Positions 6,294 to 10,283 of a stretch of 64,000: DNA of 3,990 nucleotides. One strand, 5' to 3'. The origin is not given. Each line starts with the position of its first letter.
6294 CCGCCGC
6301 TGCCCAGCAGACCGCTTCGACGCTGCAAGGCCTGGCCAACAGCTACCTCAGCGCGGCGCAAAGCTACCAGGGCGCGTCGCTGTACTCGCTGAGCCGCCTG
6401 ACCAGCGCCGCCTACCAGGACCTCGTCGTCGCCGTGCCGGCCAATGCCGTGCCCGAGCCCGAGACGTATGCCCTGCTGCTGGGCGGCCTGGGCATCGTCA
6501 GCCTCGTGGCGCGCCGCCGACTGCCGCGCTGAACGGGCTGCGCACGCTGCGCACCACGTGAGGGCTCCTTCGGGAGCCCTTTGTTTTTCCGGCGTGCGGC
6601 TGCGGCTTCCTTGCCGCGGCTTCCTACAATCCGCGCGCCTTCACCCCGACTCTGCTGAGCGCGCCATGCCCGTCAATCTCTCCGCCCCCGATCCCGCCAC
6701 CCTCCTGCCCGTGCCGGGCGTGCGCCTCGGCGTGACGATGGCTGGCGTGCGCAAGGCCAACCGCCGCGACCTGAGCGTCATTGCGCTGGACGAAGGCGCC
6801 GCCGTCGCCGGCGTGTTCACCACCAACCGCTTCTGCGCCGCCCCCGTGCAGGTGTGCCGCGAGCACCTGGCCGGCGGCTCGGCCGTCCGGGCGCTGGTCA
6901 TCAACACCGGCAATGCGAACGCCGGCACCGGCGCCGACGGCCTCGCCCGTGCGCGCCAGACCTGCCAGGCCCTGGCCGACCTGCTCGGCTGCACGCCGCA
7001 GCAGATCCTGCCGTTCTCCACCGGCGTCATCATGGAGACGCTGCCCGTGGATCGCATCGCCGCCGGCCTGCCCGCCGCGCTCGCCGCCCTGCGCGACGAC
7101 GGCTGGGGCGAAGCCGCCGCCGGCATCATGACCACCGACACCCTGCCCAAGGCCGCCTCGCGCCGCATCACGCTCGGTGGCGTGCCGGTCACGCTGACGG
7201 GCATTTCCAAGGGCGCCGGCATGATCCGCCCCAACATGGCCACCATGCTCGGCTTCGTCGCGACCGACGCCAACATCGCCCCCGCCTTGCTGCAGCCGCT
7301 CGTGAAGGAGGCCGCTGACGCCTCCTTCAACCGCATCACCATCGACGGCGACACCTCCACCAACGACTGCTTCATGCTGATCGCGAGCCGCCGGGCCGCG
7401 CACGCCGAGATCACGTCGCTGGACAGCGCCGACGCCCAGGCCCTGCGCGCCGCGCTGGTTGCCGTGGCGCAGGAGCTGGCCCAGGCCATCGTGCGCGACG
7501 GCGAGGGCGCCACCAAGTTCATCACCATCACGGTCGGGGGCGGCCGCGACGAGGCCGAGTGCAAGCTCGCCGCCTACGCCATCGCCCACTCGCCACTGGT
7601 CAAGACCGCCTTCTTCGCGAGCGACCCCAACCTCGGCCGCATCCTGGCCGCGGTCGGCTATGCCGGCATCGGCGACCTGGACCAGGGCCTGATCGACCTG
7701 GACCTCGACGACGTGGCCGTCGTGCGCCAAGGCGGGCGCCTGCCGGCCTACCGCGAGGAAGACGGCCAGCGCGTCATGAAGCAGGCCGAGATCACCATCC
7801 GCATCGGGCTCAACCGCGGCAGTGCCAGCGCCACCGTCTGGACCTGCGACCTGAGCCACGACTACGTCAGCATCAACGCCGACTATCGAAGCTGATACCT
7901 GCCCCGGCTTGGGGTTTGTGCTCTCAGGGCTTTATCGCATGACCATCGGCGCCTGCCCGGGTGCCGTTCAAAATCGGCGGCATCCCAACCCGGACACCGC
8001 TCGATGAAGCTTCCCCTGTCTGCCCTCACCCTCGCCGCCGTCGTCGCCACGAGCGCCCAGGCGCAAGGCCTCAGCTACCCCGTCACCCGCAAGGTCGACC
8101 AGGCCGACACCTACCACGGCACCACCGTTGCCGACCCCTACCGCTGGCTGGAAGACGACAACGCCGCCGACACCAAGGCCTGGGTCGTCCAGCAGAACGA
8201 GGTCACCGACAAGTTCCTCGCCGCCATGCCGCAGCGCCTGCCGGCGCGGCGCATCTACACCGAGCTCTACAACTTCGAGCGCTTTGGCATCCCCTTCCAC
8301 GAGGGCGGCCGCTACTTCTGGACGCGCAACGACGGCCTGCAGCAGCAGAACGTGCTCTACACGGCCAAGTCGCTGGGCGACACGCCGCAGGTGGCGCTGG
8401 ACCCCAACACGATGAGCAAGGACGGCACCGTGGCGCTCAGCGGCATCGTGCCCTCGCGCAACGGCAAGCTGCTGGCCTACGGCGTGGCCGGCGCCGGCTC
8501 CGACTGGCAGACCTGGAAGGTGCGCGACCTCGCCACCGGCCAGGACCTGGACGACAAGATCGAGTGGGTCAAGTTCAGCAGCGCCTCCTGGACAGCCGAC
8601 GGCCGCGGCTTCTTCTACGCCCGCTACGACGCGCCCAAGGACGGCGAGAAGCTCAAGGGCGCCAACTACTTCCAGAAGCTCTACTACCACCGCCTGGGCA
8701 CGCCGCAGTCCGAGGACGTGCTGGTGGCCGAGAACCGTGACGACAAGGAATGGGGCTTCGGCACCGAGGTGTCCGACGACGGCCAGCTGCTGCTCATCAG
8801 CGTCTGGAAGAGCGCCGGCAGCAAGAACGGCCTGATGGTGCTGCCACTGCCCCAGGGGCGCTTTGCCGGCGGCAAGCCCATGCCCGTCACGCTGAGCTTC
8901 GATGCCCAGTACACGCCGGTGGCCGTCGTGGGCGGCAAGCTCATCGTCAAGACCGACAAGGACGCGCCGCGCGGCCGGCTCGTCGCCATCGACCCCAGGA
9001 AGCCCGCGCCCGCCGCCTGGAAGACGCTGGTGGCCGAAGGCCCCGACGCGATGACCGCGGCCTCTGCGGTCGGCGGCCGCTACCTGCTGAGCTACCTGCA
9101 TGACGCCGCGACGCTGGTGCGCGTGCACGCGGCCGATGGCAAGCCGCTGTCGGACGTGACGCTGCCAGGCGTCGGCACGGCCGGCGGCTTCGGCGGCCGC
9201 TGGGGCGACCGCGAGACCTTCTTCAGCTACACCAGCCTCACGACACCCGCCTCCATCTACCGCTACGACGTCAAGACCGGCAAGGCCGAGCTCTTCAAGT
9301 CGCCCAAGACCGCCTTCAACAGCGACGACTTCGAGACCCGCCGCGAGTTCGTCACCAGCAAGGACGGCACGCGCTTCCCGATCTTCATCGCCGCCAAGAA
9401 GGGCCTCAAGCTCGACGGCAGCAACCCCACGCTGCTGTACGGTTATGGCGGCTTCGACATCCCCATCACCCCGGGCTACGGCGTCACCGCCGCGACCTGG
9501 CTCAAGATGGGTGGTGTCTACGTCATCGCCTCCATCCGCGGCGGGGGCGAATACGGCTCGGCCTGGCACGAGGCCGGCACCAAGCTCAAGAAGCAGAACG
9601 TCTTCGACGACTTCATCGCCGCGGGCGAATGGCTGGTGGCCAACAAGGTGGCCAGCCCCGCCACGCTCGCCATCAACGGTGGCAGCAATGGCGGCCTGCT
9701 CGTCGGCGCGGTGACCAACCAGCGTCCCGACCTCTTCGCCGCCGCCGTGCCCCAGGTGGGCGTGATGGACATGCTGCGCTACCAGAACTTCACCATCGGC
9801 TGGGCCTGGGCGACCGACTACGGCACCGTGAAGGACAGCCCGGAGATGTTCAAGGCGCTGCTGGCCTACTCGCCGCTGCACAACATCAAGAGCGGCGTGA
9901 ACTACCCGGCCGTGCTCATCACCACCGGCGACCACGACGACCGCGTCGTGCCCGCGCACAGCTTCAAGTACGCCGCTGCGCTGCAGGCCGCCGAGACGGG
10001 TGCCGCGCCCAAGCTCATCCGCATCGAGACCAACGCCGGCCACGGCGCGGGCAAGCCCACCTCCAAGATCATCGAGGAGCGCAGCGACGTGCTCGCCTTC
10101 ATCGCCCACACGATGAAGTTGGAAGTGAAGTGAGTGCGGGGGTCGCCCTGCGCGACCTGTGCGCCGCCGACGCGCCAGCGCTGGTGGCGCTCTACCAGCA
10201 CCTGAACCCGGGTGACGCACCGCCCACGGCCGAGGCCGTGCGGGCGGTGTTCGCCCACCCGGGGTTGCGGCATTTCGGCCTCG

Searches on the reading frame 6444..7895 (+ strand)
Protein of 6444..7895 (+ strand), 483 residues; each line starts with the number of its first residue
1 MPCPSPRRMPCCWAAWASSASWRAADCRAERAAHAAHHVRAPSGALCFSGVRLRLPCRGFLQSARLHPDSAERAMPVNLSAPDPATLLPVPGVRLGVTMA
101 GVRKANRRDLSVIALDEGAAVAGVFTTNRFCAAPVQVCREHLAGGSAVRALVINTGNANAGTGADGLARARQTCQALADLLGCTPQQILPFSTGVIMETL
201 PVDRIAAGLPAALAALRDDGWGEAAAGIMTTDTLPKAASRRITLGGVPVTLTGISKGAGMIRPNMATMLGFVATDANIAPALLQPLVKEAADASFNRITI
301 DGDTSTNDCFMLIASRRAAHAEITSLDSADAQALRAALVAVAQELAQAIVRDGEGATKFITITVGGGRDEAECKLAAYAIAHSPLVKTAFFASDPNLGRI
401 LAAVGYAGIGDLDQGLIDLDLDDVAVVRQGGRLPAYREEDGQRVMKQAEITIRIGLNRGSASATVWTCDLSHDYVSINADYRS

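Call 32: search_protein_families(library=pfam, proteins=[window:6444-7895:+], max_evalue=0.001)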
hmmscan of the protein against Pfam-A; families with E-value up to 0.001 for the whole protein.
window:6444-7895:+ (483 aa): 1 family
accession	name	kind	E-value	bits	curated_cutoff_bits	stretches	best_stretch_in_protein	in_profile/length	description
PF01960.23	ArgJ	-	3.2e-145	484.1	32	1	96-483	3-377/377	ArgJ family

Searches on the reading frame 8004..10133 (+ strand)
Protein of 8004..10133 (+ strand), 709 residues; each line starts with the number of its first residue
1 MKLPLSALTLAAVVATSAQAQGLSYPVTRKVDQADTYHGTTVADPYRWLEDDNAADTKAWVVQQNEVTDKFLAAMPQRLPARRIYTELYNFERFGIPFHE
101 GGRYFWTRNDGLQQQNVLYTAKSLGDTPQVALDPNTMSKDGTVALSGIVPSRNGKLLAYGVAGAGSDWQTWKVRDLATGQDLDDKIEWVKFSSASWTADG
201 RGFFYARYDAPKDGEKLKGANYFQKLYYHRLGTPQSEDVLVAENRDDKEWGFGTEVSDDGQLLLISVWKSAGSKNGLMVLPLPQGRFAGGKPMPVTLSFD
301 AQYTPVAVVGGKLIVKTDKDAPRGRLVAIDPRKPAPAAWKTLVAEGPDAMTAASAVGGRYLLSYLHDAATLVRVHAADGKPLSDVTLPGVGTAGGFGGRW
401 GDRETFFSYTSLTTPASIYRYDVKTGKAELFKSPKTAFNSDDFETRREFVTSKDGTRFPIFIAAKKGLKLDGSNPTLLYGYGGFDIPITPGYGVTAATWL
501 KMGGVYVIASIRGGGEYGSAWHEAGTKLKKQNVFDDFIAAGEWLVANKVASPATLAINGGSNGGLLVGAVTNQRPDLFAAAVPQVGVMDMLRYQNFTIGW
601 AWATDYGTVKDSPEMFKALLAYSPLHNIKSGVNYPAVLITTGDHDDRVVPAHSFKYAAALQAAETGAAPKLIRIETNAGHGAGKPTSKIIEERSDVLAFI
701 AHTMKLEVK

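Call 32: search_protein_families(library=pfam, proteins=[window:8004-10133:+], max_evalue=0.001)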
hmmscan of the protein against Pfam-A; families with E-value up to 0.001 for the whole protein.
window:8004-10133:+ (709 aa): 2 families
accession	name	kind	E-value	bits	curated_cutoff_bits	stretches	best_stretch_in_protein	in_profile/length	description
PF02897.21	Peptidase_S9_N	-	6e-119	397.9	24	1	26-433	1-413/414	Prolyl oligopeptidase, N-terminal beta-propeller domain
PF00326.27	Peptidase_S9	-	7.9e-62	209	22.6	1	497-705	7-211/213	Prolyl oligopeptidase family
